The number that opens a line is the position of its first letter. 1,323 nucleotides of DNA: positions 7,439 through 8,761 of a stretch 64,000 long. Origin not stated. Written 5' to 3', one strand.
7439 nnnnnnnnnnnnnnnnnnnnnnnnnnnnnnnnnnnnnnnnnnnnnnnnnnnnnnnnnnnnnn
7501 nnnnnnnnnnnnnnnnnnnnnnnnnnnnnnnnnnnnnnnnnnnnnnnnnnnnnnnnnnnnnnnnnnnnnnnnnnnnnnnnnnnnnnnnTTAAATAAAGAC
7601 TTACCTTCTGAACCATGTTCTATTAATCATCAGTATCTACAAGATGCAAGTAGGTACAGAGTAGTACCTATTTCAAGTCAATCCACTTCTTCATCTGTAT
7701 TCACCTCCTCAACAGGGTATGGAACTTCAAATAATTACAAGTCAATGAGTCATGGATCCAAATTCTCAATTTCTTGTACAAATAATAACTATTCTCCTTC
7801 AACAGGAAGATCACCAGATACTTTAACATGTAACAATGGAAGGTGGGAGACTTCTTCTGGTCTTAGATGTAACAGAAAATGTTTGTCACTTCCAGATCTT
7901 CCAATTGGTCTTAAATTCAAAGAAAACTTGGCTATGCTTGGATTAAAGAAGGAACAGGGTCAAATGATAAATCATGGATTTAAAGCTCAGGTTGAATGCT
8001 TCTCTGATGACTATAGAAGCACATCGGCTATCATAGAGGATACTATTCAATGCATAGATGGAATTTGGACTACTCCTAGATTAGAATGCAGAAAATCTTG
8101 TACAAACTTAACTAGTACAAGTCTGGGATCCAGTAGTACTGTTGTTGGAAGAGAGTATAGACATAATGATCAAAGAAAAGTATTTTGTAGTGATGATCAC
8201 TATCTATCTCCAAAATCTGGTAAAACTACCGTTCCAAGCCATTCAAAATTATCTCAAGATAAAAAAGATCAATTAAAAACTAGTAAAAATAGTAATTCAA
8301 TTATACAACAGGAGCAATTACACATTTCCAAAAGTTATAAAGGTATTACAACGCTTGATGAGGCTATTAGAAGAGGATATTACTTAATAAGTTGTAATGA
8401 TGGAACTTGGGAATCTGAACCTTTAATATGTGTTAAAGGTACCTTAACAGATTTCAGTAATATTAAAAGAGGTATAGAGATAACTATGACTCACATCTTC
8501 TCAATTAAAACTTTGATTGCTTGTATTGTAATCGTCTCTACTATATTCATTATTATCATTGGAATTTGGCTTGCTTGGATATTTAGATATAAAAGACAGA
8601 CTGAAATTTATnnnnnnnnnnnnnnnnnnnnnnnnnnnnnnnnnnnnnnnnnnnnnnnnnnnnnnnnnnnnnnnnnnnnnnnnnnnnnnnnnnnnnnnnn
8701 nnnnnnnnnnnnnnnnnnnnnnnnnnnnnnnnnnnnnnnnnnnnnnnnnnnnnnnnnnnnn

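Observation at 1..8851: Giant multidomain surface protein (TSP1 + 5 LNR + sushi + TM), an adhesin/invasion-ligand candidate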

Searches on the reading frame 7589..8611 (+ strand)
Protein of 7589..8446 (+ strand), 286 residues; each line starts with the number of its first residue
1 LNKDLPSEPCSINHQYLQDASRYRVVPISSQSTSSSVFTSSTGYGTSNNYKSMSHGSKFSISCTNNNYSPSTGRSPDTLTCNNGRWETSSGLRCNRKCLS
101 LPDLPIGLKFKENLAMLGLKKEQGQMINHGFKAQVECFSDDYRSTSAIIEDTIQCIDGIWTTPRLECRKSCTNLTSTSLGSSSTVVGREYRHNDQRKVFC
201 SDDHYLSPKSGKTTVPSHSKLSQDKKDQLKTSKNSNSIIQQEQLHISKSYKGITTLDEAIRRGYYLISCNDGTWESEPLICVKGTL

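Call 20: search_protein_families(library=pfam, proteins=[window:7589-8446:+], max_evalue=10)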
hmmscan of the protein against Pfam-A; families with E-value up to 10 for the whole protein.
window:7589-8446:+ (286 aa): 0 families

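Call 42: predict_structure(alignment_id=A1)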
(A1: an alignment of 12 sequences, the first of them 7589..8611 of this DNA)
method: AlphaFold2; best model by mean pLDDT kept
length: 341 residues; sequences in the alignment: 12
mean_pLDDT: 73.2   pTM: 0.52
mean pLDDT of the five models: 73.2, 72.6, 72.1, 71.3, 71.2
residues with pLDDT >= 90: 96; 70-90: 133; 50-70: 39; < 50: 73
segments of 3 or more residues with pLDDT < 50: 30-49, 212-253, 286-296
pLDDT, mean of each block of 10 residues (from residue 1): 73 87 78 34 39 87 90 92 92 92 90 63 75 91 89 93 93 83 85 89 79 41 29 29 31 57 86 84 61 49 67 91 92 80 66
secondary structure, 60 per line:
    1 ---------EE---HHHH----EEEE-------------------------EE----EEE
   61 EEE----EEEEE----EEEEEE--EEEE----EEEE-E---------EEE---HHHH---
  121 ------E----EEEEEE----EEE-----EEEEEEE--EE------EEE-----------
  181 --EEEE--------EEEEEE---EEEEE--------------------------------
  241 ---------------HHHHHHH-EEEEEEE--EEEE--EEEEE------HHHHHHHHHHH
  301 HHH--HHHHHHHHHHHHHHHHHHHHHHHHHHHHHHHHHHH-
elements in order: H15-18 E23-26 E58-63 E68-72 E77-82 E85-88 E93-96 E108-110 H114-117 E132-137 E142-144 E150-156 E167-169 E183-186 E195-200 E204-208 H256-262 E264-270 E273-276 E279-283 H290-303 H306-340

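Call 44: fold_search(model_id=the predicted structure, library=pdb)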
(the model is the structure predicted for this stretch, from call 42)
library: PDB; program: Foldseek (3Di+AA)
matches with E <= 10: 250; with E <= 0.001: 65
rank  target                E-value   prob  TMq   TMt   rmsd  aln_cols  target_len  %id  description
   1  8cmt_C                4.4e-07  1.00  0.16  0.17  19.9       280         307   18  Structure of the plasma coagulation Factor XIII A2B2 heterotetrameric complex. (released 2024-09-11)
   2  2wii_C                9.3e-07  1.00  0.21  0.26  11.0       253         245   15  Complement C3b in complex with factor H domains 1-4 (released 2009-06-09)
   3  5o32_C                2.0e-06  1.00  0.21  0.20  10.9       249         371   16  The structure of complement complex (released 2017-06-28)
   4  5o35_C                4.0e-06  1.00  0.21  0.20  10.9       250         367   14  Structure of complement proteins complex (released 2017-06-28)
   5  1c1z_A                6.8e-06  1.00  0.21  0.21   9.5       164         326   20  CRYSTAL STRUCTURE OF HUMAN BETA-2-GLYCOPROTEIN-I (APOLIPOPROTEIN-H) (released 1999-11-19)
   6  6v09_A                6.8e-06  1.00  0.20  0.21   9.7       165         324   20  Crystal structure of human recombinant Beta-2 glycoprotein I short tag (ST-B2GPI) (released 2020-06-17)
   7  6v08_A                8.9e-06  1.00  0.22  0.23   9.9       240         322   16  Crystal structure of human recombinant Beta-2 glycoprotein I (hrB2GPI) (released 2020-06-17)
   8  3sw0                  1.0e-05  1.00  0.24  0.41  13.1       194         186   13  Structure of the C-terminal region (modules 18-20) of complement regulator Factor H (released 2012-03-14)
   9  2qfh_MODEL_1_A        1.1e-05  1.00  0.27  0.27  11.1       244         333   13  Solution Structure of the C-terminal SCR-16/20 fragment of Complement Factor H. (released 2007-09-25)
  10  7jik_A                1.2e-05  1.00  0.20  0.21   9.7       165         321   20  Human recombinant Beta-2-Glycoprotein 1 (released 2021-07-28)
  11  6v06_A                1.2e-05  1.00  0.21  0.21   9.7       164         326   19  Crystal structure of Beta-2 glycoprotein I purified from plasma (pB2GPI) (released 2020-06-17)
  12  8a7d_Q                1.4e-05  1.00  0.21  0.25  15.5       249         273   15  Partial dimer complex of PAPP-A and its inhibitor STC2 (released 2022-11-02)
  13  1qub_A                1.5e-05  1.00  0.22  0.23   9.8       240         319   17  CRYSTAL STRUCTURE OF THE GLYCOSYLATED FIVE-DOMAIN HUMAN BETA2-GLYCOPROTEIN I PURIFIED FROM BLOOD PLASMA (released 1999-10-08)
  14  7do4_B                2.1e-05  1.00  0.21  0.27  21.1       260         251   17  Crystal structure of CD97-CD55 complex (released 2021-09-22)
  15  7kg4_A                2.3e-05  1.00  0.20  0.21  16.4       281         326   16  Recombinant Beta-2-Glycoprotein I antibody recognition loop mutant (released 2021-10-20)
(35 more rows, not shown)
